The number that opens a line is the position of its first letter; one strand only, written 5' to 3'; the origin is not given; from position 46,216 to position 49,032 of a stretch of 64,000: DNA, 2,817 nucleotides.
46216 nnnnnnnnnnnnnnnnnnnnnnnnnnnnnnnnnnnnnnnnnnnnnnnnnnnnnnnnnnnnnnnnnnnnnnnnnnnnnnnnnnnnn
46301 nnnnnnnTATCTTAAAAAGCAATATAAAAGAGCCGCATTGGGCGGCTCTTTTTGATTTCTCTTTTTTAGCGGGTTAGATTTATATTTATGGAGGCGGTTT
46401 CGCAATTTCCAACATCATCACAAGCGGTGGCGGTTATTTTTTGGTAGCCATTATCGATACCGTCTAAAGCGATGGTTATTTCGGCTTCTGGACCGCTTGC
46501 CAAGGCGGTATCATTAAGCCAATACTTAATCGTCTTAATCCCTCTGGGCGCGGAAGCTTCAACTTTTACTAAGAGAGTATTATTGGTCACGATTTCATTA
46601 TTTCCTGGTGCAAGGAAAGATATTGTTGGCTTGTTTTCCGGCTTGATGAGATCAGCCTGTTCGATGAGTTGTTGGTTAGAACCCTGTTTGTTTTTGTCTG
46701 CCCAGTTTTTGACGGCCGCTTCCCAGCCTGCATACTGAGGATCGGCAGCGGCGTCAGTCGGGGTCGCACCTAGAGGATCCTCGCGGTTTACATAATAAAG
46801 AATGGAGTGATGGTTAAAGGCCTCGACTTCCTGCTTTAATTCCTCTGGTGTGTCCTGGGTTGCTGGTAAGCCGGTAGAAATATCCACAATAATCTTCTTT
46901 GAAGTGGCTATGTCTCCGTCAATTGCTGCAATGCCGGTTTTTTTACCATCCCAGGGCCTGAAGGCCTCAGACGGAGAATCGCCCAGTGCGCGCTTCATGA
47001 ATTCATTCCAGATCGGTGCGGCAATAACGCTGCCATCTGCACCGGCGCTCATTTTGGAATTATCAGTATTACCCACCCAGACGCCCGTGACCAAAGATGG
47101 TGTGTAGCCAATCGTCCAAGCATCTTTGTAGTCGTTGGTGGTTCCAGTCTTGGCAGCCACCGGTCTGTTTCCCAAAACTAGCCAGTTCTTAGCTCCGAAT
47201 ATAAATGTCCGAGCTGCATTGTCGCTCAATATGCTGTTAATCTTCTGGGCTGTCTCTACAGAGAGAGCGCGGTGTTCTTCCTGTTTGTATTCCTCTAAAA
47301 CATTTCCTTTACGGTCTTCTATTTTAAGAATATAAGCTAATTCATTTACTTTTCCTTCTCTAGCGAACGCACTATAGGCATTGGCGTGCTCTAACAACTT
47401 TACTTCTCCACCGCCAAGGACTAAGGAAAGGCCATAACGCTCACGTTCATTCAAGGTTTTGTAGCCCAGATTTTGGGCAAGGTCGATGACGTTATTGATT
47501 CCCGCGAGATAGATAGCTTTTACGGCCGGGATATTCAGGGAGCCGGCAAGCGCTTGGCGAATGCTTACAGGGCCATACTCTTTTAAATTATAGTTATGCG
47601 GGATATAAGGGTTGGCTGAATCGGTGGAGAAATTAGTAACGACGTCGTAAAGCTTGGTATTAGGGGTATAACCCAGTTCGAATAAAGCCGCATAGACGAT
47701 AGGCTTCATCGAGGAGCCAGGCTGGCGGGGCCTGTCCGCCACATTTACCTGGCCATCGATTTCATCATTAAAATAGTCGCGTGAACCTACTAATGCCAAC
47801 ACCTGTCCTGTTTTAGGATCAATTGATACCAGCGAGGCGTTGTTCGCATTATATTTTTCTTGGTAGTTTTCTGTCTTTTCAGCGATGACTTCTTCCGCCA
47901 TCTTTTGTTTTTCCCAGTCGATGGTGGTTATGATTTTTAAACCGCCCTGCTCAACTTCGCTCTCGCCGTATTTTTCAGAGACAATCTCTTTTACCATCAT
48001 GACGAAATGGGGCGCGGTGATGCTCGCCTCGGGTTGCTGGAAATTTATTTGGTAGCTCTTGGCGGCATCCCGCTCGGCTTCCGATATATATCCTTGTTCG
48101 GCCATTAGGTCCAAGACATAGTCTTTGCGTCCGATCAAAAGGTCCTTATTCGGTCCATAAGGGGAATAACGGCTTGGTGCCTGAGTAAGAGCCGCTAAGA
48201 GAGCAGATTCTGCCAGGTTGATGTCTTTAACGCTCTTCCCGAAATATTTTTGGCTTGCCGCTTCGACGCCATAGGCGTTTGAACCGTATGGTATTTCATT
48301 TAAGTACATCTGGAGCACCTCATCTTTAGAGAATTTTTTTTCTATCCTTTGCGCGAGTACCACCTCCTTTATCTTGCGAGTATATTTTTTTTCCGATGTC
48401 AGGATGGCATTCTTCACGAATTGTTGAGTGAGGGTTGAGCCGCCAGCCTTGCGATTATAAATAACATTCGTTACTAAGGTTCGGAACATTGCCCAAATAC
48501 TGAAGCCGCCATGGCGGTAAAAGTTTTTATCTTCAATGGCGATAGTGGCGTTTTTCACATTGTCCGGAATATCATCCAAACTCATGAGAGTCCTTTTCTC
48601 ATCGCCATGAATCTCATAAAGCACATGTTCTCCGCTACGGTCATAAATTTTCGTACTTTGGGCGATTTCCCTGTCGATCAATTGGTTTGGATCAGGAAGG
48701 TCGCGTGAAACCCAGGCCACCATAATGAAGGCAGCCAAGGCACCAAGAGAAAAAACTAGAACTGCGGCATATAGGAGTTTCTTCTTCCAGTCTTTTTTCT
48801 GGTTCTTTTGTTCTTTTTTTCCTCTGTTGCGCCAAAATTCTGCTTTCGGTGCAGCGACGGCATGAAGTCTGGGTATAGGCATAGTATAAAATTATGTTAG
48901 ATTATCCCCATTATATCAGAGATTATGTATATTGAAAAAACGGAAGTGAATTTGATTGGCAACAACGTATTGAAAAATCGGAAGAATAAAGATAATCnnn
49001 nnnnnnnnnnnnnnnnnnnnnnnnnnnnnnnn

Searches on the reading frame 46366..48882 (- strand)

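Call 8: search_protein_families(library=pfam, proteins=[window:46366-48882:-], max_evalue=0.001)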
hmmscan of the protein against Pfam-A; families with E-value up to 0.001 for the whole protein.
window:46366-48882:- (838 aa): 3 families
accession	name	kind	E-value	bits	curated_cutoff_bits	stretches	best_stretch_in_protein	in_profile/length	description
PF00912.28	Transgly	-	9.7e-61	204.7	27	1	86-260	3-177/178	Transglycosylase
PF00905.27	Transpeptidase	-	3e-24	86.2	22.1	1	350-630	2-299/299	Penicillin binding protein transpeptidase domain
PF17957.7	Big_7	-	8.7e-07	29.9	24.1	1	752-818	1-70/70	Bacterial Ig domain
